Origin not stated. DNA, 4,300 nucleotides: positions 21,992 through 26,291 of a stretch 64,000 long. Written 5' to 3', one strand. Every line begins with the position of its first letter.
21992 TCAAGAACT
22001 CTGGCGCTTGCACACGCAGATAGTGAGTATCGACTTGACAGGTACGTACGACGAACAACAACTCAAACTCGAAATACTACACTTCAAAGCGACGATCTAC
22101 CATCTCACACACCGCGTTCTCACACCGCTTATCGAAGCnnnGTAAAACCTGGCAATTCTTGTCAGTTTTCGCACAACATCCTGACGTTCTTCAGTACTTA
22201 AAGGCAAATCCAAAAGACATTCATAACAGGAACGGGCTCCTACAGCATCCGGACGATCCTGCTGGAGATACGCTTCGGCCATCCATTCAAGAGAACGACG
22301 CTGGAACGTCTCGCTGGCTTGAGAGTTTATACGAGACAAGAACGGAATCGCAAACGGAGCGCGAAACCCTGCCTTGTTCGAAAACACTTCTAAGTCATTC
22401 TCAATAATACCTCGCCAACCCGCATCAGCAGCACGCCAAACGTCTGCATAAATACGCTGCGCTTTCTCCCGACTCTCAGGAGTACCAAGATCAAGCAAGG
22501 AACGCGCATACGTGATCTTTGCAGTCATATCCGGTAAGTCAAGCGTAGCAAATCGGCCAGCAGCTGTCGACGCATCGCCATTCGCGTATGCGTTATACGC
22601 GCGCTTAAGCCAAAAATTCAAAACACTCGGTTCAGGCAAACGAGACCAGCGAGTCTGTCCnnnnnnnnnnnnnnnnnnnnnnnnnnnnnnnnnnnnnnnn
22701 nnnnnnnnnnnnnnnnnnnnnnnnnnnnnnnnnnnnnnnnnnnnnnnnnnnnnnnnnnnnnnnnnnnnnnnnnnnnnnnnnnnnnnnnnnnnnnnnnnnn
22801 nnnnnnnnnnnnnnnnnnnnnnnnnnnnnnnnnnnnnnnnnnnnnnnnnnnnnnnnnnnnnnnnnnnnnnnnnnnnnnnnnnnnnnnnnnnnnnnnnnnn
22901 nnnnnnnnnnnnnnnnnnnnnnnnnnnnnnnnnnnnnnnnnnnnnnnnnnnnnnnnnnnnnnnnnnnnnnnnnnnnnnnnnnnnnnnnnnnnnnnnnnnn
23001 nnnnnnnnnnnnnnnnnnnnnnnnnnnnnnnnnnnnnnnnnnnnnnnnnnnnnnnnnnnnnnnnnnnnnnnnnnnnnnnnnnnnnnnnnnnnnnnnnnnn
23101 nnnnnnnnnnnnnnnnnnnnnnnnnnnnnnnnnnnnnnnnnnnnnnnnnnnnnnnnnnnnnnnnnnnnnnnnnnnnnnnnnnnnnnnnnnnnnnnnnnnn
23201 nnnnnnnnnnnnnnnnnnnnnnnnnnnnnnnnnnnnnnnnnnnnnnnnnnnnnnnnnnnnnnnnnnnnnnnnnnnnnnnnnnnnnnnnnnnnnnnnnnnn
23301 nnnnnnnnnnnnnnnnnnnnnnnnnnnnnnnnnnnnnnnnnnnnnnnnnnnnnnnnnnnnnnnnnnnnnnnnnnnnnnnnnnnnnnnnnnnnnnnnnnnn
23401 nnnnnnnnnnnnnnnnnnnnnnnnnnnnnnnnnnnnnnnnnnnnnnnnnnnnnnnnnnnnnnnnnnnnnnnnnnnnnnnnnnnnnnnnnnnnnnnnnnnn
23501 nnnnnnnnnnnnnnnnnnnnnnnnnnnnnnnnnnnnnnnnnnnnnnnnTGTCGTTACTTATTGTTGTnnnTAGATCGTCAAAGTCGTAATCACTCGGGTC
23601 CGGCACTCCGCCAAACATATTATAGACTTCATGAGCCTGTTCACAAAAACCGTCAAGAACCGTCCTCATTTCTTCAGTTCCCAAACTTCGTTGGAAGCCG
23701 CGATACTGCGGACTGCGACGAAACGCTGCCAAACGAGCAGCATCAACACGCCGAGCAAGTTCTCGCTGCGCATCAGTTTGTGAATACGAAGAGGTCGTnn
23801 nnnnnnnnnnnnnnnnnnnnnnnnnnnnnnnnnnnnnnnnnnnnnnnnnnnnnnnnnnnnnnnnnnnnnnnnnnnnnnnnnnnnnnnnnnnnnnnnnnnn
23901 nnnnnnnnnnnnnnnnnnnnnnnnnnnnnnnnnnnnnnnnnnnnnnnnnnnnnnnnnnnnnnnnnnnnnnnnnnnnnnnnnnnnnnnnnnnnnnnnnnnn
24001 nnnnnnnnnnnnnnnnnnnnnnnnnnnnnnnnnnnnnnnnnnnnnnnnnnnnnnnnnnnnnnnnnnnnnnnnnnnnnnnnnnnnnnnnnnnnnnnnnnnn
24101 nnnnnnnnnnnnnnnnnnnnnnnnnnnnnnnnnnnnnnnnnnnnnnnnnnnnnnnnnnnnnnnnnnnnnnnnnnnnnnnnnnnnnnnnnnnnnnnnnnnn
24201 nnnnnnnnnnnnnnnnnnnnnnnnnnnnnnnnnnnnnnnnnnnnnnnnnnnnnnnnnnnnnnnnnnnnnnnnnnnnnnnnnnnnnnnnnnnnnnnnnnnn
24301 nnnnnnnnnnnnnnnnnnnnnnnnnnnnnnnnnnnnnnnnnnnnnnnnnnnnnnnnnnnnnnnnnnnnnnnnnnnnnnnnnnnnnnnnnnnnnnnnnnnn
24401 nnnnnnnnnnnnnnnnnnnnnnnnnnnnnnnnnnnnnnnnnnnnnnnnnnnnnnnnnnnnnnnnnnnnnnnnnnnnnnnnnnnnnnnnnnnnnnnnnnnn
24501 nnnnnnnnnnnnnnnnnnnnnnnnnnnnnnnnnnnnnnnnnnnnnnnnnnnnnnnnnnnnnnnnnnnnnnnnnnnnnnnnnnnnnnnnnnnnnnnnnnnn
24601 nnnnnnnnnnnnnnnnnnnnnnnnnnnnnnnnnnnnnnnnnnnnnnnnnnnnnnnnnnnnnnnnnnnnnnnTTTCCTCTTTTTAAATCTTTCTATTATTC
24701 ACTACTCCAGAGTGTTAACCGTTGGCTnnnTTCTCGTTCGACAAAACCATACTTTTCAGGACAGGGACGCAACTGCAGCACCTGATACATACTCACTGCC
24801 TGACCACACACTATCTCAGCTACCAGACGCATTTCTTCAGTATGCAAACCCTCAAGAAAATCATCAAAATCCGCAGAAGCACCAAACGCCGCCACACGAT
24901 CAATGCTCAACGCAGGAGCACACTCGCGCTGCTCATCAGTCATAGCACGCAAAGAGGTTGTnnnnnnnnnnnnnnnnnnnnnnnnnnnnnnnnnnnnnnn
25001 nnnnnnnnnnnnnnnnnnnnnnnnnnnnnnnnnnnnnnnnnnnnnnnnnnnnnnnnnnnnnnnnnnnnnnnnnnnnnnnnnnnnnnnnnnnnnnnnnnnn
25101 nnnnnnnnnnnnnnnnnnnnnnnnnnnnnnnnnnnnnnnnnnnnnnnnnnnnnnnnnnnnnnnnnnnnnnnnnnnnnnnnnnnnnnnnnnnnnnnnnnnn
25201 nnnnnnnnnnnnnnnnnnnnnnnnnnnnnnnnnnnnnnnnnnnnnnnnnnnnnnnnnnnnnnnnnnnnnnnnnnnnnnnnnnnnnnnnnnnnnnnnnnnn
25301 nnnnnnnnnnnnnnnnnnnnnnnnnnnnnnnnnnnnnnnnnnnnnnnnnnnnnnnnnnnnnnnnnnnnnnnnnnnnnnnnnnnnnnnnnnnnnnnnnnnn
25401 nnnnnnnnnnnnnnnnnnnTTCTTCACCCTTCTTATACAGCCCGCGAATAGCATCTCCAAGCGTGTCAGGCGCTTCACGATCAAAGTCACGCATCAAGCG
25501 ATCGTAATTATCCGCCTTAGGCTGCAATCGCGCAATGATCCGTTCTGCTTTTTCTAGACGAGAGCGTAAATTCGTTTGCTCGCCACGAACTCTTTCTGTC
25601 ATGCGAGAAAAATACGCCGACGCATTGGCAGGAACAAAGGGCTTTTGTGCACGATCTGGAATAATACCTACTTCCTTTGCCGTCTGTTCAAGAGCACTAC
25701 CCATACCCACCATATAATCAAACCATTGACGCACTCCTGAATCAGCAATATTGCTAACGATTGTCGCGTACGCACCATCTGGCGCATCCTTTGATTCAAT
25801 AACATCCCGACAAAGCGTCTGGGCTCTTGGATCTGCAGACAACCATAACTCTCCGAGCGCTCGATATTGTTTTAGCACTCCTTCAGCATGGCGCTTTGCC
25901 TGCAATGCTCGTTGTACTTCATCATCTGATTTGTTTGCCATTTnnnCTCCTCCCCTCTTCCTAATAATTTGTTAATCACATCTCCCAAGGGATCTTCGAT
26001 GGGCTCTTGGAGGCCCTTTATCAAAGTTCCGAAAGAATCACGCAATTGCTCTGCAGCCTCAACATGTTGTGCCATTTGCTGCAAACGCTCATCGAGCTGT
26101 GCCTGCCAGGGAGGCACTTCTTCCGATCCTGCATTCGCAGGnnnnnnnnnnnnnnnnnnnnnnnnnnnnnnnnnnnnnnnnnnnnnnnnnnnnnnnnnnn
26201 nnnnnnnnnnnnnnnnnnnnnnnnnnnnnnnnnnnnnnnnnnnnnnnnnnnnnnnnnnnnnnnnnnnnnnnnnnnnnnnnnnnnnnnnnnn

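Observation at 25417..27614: Shared C-terminal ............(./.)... peptide on two adjacent island proteins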

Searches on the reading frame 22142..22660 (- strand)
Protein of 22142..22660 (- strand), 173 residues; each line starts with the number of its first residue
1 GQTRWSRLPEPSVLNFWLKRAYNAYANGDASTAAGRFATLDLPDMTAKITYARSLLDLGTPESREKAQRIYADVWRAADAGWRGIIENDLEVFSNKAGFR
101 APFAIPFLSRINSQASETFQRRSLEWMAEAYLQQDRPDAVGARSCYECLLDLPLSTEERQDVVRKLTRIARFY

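Call 40: search_protein_families(library=pfam, proteins=[window:22142-22660:-], max_evalue=10)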
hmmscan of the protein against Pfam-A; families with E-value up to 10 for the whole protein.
window:22142-22660:- (173 aa): 4 families
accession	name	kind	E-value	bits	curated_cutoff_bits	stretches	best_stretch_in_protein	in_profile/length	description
PF13318.11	AtzG-like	-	0.019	15.8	24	1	149-171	8-30/50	1-carboxybiuret hydrolase subunit AtzG-like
PF23914.1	TPR_CcmH_CycH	-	0.091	13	42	1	29-77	68-116/158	Cytochrome c-type biogenesis protein H TPR domain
PF08631.16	SPO22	-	0.17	11.8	27.5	1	16-70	56-107/274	Meiosis protein SPO22/ZIP4 like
PF07721.20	TPR_4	-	0.21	12.8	27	1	123-139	3-19/26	Tetratricopeptide repeat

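Call 47: predict_structure(protein=window:22142-22660:-)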
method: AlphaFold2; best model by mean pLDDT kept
length: 173 residues; sequences in the alignment: 1
mean_pLDDT: 63.9   pTM: 0.46
mean pLDDT of the five models: 63.9, 60.1, 59.8, 57.7, 46.4
residues with pLDDT >= 90: 7; 70-90: 61; 50-70: 67; < 50: 38
segments of 3 or more residues with pLDDT < 50: 1-6, 33-38, 91-112
pLDDT, mean of each block of 10 residues (from residue 1): 43 57 53 50 69 82 80 64 54 41 44 54 72 71 79 85 87 68
secondary structure, 60 per line:
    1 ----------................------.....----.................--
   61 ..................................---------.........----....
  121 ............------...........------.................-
elements in order: H11-26 H33-37 H42-58 H61-94 H104-112 H117-132 H139-149 H156-172

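Call 50: fold_search(model_id=the predicted structure, library=pdb)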
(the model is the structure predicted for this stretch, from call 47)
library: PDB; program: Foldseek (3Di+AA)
matches with E <= 10: 109; with E <= 0.001: 0
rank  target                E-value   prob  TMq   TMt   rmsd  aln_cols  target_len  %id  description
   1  8soi_C                1.7e+00  0.12  0.27  0.23  16.4       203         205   12  Structure of human ULK1 complex core (2:1:1 stoichiometry) (released 2023-06-21)
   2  6u3v_B                1.8e+00  0.08  0.20  0.11  14.3       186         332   15  Crystal structure of human alpha/epsilon-COP of the COPI vesicular coat bound to alpha-COP STM1 (released 2019-11-13)
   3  8fh3_B                1.9e+00  0.09  0.25  0.06  12.4       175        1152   12  Human IFT-A complex structures provide molecular insights into ciliary transport (released 2023-02-22)
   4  5xw7_D                2.0e+00  0.06  0.20  0.16  15.2       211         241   18  Crystal structure of the flexible tandem repeat domain of bacterial cellulose synthase subunit C (released 2017-11-01)
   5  4reb_A                2.1e+00  0.18  0.35  0.14  11.3       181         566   15  Structural Insights into 5' Flap DNA Unwinding and Incision by the Human FAN1 Dimer (released 2014-12-24)
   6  6tzt_B                2.1e+00  0.07  0.19  0.11  14.2       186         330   14  Crystal structure of human alpha/epsilon-COP of the COPI vesicular coat bound to alpha-COP STM2 (released 2019-11-13)
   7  8e0o_C                2.2e+00  0.12  0.28  0.29  12.5       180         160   18  Heterotrimeric variant of tcTRP9, hetBGL03-15-18 (released 2023-04-12)
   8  8hme_A                2.9e+00  0.06  0.22  0.10  14.8       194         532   14  head module state 1 of Tetrahymena IFT-A (released 2023-06-14)
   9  5a1v_K                2.9e+00  0.06  0.20  0.05  14.2       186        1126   15  The structure of the COPI coat linkage I (released 2015-07-08)
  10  6v7b_a                3.1e+00  0.04  0.17  0.22  16.0       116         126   17  Cryo-EM reconstruction of Pyrobaculum filamentous virus 2 (PFV2) (released 2020-04-01)
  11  3mkr_B                3.3e+00  0.06  0.21  0.12  14.2       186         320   15  Crystal structure of yeast alpha/epsilon-COP subcomplex of the COPI vesicular coat (released 2010-07-14)
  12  5oym_E                3.5e+00  0.33  0.26  0.46   3.5        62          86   16  HIV Integrase Binding Domain of Lens Epithelium-Derived Growth Factor (released 2018-03-07)
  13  3ks2_A                3.5e+00  0.13  0.28  0.34  15.0       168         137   14  Crystal Structure of Type-III Secretion Chaperone IpgC from Shigella flexneri (residues 10-155) (released 2010-08-25)
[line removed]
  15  7aoi_XF               3.7e+00  0.06  0.22  0.23  18.4       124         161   16  Trypanosoma brucei mitochondrial ribosome large subunit assembly intermediate (released 2020-12-02)
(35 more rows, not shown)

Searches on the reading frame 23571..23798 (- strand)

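Call 40: search_protein_families(library=pfam, proteins=[window:23571-23798:-], max_evalue=10)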
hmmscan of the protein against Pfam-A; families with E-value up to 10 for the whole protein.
window:23571-23798:- (76 aa): 1 family
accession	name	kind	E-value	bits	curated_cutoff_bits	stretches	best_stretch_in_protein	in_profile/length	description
PF25360.1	TPR_ATM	-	0.17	11.7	27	1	23-57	109-143/200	ATM-like, TPR repeats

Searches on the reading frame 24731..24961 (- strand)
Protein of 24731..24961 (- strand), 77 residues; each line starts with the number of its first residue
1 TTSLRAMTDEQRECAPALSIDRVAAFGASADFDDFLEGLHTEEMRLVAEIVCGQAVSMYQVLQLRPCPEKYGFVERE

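Call 40: search_protein_families(library=pfam, proteins=[window:24731-24961:-], max_evalue=10)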
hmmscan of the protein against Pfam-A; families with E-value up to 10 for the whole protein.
window:24731-24961:- (77 aa): 1 family
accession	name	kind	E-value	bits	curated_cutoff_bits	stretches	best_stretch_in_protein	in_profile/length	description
PF02791.22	DDT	-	0.089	13.4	22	1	31-52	26-49/58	DDT domain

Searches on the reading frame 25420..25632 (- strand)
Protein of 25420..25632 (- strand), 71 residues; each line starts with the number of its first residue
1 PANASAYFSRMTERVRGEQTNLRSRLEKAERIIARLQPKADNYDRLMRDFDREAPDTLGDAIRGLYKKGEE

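Call 40: search_protein_families(library=pfam, proteins=[window:25420-25632:-], max_evalue=10)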
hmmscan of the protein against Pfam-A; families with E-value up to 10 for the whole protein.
window:25420-25632:- (71 aa): 1 family
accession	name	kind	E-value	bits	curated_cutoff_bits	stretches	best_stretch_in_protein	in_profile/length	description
PF04799.18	Fzo_mitofusin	-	0.13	12.1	27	1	5-41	100-136/161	fzo-like conserved region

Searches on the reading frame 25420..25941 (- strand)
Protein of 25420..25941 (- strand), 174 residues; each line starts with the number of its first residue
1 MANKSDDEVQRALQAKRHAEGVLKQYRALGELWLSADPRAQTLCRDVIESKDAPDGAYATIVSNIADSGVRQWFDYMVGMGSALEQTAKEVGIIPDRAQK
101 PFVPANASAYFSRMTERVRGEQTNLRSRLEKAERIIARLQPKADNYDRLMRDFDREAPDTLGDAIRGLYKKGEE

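Call 6: search_protein_families(library=pfam, proteins=[window:25420-25941:-], max_evalue=0.1)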
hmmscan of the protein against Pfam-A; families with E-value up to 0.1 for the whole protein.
window:25420-25941:- (174 aa): 0 families

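Call 7: search_protein_families(library=ncbifam, proteins=[window:25420-25941:-], max_evalue=0.1)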
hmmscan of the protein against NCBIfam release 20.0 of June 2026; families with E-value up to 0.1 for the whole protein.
window:25420-25941:- (174 aa): 1 family
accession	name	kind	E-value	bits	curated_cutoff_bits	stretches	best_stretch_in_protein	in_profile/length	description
NF045497.1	IsobCoAmut_IcmF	equivalog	0.089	10.5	1500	1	56-140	370-458/1076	fused isobutyryl-CoA mutase/GTPase IcmF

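Call 13: find_homologous_proteins(query=window:25420-25941:-, max_evalue=0.01)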
Query window:25420-25941:- (174 aa): 1 proteins with E <= 0.01 among 93 candidates.
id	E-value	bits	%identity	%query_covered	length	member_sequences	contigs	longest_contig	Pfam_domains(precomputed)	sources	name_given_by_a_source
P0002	7.0e-109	379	100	100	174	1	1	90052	-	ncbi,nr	ncbi:hypothetical protein GF342_02620 [Candidatus Woesearchaeota archaeon]|nr:hypothetical protein [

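Call 15: find_encoding_contigs(protein=P0002, flank=10000, max_places=5)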
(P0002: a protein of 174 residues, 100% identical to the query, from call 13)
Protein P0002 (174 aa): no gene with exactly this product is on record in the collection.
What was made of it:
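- Tried and rejected: An exact look-up of the 174-aa protein in assemblies found nothing on record (call 15).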

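Call 27: predict_structure(protein=window:25420-25941:-)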
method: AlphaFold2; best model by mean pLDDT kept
length: 174 residues; sequences in the alignment: 1
mean_pLDDT: 56.7   pTM: 0.32
mean pLDDT of the five models: 56.7, 51.1, 49.9, 49.5, 47.8
residues with pLDDT >= 90: 0; 70-90: 12; 50-70: 127; < 50: 35
segments of 3 or more residues with pLDDT < 50: 93-95, 97-115, 172-174
pLDDT, mean of each block of 10 residues (from residue 1): 62 64 58 57 56 51 54 56 58 45 38 48 62 68 66 66 59 45
secondary structure, 60 per line:
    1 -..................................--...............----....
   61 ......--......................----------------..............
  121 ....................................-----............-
elements in order: H2-35 H38-52 H57-66 H69-90 H107-156 H162-173
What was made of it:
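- The structure models are of low confidence (pLDDT 57 and 64; calls 27, 47).
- Tried and rejected: AF2 single-sequence models of the 174-aa protein and of the C-terminal domain of the 469-aa protein had low confidence (pLDDT 57 and 64; calls 27, 47).
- On Coiled-coil oligomerisation module: AF2 predicts one long helix, 107-156 (call 27).
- AF2 on the 174-aa protein gives helix 107-156, a break, then helix 162-173 (low confidence, pLDDT 57; call 27).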

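Call 34: search_protein_families(library=phrogs, proteins=[window:25420-25941:-], max_evalue=0.05)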
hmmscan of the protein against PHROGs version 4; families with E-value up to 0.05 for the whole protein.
window:25420-25941:- (174 aa): 0 families

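Call 35: search_protein_families(library=padloc, proteins=[window:25420-25941:-], max_evalue=0.05)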
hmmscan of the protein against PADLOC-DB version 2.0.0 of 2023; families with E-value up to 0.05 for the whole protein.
window:25420-25941:- (174 aa): 0 families

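Call 51: fold_search(model_id=the predicted structure, library=pdb)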
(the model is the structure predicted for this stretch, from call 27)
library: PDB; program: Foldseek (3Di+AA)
matches with E <= 10: 74; with E <= 0.001: 0
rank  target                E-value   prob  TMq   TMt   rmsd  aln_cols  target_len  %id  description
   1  4tx5_A                3.0e-01  0.38  0.27  0.27  25.5       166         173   14  Crystal structure of Smac-DIABLO (in space group P65) (released 2015-07-15)
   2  4tx5_B                7.7e-01  0.16  0.23  0.24  25.4       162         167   15  Crystal structure of Smac-DIABLO (in space group P65) (released 2015-07-15)
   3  8e2i_E                9.2e-01  0.16  0.25  0.25  25.6       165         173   13  Cryo-EM structure of BIRC6/Smac (released 2023-02-15)
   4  1few                  1.2e+00  0.13  0.23  0.23  25.6       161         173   13  CRYSTAL STRUCTURE OF SMAC/DIABLO (released 2000-09-13)
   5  1g73_A                1.7e+00  0.12  0.21  0.23  20.9       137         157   14  CRYSTAL STRUCTURE OF SMAC BOUND TO XIAP-BIR3 DOMAIN (released 2001-01-10)
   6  9s99_A                2.5e+00  0.10  0.24  0.23  13.8       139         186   16  CdvB2 filament - high twist, class B (released 2026-01-28)
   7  5nnv_C                2.5e+00  0.08  0.25  0.19  29.9       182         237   10  Structure of a Bacillus subtilis Smc coiled coil middle fragment (released 2017-06-21)
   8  8auw_C                2.7e+00  0.09  0.21  0.23  22.4       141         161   15  Cryo-EM structure of human BIRC6 in complex with SMAC. (released 2023-02-15)
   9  6djl_E                2.8e+00  0.04  0.19  0.16  20.4       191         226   17  Crystal structure of the Rab11 GEF SH3BP5 bound to nucleotide free Rab11A (released 2018-09-26)
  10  6jx6_A                3.0e+00  0.08  0.21  0.24  23.2       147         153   14  Tetrameric form of Smac (released 2019-12-04)
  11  8ek4_B                3.2e+00  0.08  0.23  0.29  21.9       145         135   14  De novo designed ice-binding proteins from twist-constrained helices (released 2023-07-12)
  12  6z0c_B                3.3e+00  0.11  0.29  0.26  27.9       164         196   11  Structure of in silico modelled artificial Maquette-3 protein (released 2021-03-17)
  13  5jef_A                3.5e+00  0.11  0.30  0.25  17.4       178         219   12  Fragment of nitrate/nitrite sensor histidine kinase NarQ (WT) in asymmetric holo state (released 2017-05-31)
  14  9s98_C                3.5e+00  0.08  0.24  0.23  14.3       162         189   11  CdvB2 filament - high twist, class A (released 2026-01-28)
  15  8i7o_A3               4.0e+00  0.06  0.21  0.19  22.5       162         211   12  In situ structure of axonemal doublet microtubules in mouse sperm with 16-nm repeat (released 2023-10-11)
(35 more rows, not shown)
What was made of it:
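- Tried and rejected: Foldseek against the PDB gave nothing significant for either model (calls 50, 51).
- On MIM1 / ESCRT-III: Foldseek hits to CdvB2 and Vipp1 have E 2.5-6.6 and TM<0.3, on a model with pLDDT 57 (call 51).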

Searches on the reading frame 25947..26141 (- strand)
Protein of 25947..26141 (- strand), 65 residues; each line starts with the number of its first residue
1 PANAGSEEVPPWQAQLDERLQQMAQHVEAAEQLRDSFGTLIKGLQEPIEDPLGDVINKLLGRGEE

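Call 40: search_protein_families(library=pfam, proteins=[window:25947-26141:-], max_evalue=10)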
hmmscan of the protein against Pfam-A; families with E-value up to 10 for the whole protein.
window:25947-26141:- (65 aa): 1 family
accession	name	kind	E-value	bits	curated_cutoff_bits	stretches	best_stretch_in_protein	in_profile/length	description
PF05384.16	DegS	-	0.093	12.6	27.6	1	14-49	108-143/159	Sensor protein DegS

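Call 53: find_related_loci(query=A4, collection=genome_contigs, flank=6000)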
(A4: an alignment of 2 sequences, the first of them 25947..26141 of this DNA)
Query A4 (65 aa) in genome_contigs; peptide patterns used: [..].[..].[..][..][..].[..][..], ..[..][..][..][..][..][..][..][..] (x = any residue, [..] = any of these).
217 stretches matched a pattern, but none encodes a relative of the query by tblastn (E <= 1e-3).

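Call 54: find_related_loci(query=A4, collection=metagenome_contigs, flank=6000)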
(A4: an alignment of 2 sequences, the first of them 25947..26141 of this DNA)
Query A4 (65 aa) in metagenome_contigs; peptide patterns used: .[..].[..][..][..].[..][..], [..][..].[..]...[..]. (x = any residue, [..] = any of these).
272 stretches matched a pattern, but none encodes a relative of the query by tblastn (E <= 1e-3).

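Call 71: search_solved_structures(query=A4, max_evalue=10)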
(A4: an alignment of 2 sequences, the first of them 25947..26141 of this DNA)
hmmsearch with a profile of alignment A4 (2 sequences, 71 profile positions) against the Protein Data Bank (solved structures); distinct sequences matched with E-value up to 10: 38.
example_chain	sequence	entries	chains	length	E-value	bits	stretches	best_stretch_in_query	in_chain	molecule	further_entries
4xa3_A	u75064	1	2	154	0.0016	21.9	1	11-56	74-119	Gp7-MYH7(1361-1425)-Eb1 chimera protein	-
6ysy_A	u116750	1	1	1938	0.056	16.9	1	12-61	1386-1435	Myosin-4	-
4yxm_A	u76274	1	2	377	0.065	16.7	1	25-67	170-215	DNA integrity scanning protein DisA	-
3c1y_A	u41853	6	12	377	0.065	16.7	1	25-67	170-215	DNA integrity scanning protein disA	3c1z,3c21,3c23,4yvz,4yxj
1deb_A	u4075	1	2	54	0.079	16.5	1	10-53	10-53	ADENOMATOUS POLYPOSIS COLI PROTEIN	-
8enc_M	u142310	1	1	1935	0.088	16.3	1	11-62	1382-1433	Myosin-7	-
9tpj_A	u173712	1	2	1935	0.088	16.3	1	11-62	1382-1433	Myosin-7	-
5tby_A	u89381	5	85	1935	0.088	16.3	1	11-62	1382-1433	Myosin-7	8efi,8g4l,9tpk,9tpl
7c7y_A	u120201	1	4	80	0.11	16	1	9-54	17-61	Uncharacterized protein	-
7jh7_F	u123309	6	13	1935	0.12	15.9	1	11-62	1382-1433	Myosin-7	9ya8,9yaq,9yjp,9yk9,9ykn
8q6t_A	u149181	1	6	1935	0.12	15.9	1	11-62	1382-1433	Myosin-7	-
6fsa_A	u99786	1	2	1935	0.12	15.9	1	11-62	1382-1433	Myosin-7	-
3gp4_A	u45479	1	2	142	0.26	14.8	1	15-56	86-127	Transcriptional regulator, MerR family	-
8oyx_A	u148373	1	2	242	0.35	14.4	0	26-52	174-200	De novo designed soluble GPCR-like protein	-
8gjg_A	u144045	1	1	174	0.49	13.9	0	14-57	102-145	gluc_A04_0005 Binder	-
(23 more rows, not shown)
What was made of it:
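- On Coiled-coil oligomerisation module: PDB profile hits are to myosin rod, APC and keratin coiled coils (call 71).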
